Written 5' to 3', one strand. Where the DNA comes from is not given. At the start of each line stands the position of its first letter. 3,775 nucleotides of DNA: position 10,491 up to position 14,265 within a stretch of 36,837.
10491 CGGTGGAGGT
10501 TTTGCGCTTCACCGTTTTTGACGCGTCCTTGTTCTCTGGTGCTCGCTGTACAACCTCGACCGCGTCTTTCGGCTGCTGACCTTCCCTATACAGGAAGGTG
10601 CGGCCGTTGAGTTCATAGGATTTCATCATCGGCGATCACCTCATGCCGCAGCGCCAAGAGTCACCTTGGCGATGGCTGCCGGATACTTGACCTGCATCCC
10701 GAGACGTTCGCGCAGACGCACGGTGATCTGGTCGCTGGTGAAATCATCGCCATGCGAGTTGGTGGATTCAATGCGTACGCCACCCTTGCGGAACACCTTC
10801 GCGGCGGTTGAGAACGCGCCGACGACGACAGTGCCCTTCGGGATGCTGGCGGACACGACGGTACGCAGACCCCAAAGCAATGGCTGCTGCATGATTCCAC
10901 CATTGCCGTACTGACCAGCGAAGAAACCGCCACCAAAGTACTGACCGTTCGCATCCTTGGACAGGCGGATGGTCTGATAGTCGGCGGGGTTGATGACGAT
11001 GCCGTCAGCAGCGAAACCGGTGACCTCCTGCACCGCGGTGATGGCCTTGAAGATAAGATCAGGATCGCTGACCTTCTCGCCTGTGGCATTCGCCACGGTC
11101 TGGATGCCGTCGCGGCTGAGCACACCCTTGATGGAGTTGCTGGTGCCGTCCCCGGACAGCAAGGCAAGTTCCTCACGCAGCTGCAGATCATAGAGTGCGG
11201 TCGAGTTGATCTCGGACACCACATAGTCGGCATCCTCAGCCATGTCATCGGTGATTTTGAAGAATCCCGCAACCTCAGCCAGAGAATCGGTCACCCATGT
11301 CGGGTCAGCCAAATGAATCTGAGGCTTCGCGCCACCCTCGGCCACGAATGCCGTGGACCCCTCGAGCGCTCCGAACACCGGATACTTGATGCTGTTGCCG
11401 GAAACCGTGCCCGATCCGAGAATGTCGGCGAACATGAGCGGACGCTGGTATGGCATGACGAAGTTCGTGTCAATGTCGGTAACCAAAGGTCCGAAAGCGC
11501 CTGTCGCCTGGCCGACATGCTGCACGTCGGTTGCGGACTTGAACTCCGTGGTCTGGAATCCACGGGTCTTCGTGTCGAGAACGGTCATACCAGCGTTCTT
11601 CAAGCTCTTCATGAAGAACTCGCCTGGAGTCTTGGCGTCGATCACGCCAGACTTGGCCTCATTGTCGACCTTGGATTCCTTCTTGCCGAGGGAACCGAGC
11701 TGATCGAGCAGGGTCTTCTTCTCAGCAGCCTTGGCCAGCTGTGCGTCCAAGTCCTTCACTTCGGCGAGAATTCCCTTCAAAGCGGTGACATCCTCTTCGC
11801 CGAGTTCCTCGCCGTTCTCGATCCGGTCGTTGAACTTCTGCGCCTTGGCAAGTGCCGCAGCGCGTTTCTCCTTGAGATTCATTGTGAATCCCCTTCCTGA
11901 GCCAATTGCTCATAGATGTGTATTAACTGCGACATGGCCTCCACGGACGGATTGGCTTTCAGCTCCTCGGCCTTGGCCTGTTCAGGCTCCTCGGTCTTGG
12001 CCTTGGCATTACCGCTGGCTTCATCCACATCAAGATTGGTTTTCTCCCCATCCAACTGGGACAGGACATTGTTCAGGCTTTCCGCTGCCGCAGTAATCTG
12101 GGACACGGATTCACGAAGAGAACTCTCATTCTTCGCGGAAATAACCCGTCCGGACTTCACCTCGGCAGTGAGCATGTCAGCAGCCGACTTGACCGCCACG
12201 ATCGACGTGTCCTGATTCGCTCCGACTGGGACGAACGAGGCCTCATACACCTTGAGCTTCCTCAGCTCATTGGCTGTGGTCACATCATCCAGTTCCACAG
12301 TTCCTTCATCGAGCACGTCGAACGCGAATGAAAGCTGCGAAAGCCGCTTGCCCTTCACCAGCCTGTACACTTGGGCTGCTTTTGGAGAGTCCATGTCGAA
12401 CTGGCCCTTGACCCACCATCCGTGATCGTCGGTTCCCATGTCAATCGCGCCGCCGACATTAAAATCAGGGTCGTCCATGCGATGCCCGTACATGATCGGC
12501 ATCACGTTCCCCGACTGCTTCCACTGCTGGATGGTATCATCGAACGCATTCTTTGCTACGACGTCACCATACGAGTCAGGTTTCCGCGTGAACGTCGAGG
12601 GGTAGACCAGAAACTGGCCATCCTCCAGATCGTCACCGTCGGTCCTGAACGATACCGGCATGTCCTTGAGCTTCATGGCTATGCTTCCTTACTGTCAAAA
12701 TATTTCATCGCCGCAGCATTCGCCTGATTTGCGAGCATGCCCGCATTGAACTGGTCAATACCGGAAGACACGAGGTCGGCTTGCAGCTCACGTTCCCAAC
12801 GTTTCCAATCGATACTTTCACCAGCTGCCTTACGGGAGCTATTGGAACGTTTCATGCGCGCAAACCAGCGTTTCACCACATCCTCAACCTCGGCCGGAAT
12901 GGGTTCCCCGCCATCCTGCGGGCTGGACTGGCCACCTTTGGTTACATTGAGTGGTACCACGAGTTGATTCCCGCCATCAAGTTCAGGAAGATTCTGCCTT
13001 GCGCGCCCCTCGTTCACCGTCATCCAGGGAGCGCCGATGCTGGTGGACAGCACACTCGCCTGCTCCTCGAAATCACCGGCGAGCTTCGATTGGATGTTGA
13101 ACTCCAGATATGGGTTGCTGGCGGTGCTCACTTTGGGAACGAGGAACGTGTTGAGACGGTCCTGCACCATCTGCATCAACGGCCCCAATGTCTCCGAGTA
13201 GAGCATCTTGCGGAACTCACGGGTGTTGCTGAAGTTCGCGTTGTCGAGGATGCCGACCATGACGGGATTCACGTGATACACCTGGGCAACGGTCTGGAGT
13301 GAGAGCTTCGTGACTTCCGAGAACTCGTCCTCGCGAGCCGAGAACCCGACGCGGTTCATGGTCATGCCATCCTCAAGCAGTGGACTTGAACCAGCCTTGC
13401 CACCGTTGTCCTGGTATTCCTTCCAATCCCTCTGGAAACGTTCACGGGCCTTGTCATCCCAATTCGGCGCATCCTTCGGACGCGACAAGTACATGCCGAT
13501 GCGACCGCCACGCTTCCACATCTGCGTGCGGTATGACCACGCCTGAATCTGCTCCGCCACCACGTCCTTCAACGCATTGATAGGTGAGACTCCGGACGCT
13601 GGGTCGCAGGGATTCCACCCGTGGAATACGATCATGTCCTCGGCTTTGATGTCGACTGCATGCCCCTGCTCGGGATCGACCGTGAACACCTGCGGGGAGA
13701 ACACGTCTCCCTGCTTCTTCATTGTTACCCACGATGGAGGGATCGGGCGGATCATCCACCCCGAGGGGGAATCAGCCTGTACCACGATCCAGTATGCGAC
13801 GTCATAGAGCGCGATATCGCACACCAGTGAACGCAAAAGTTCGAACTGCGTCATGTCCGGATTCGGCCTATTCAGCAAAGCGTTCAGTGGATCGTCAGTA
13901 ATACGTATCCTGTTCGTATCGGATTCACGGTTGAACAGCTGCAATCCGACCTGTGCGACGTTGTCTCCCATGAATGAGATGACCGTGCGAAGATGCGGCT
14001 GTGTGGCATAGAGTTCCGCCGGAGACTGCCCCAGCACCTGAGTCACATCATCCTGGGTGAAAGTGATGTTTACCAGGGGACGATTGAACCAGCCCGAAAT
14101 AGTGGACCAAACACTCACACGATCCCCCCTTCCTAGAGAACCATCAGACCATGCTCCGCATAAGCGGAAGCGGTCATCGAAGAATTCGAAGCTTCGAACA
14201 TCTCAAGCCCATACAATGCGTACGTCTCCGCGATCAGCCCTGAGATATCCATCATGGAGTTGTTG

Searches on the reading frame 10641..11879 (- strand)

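Call 75: search_protein_families(library=pfam, proteins=[window:10641-11879:-], max_evalue=0.001)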
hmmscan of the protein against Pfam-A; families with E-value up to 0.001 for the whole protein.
window:10641-11879:- (412 aa): 1 family
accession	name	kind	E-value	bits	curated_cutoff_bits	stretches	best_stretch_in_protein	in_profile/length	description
PF05065.19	Phage_capsid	-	1.9e-34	119.8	24.2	1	135-407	8-279/280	Phage capsid family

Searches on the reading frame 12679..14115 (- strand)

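Call 75: search_protein_families(library=pfam, proteins=[window:12679-14115:-], max_evalue=0.001)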
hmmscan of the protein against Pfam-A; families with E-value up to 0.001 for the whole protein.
window:12679-14115:- (478 aa): 1 family
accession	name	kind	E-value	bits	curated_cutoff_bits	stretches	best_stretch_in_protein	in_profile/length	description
PF04860.17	Phage_portal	-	6.5e-71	239.6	39.1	1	42-375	3-321/321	Phage portal protein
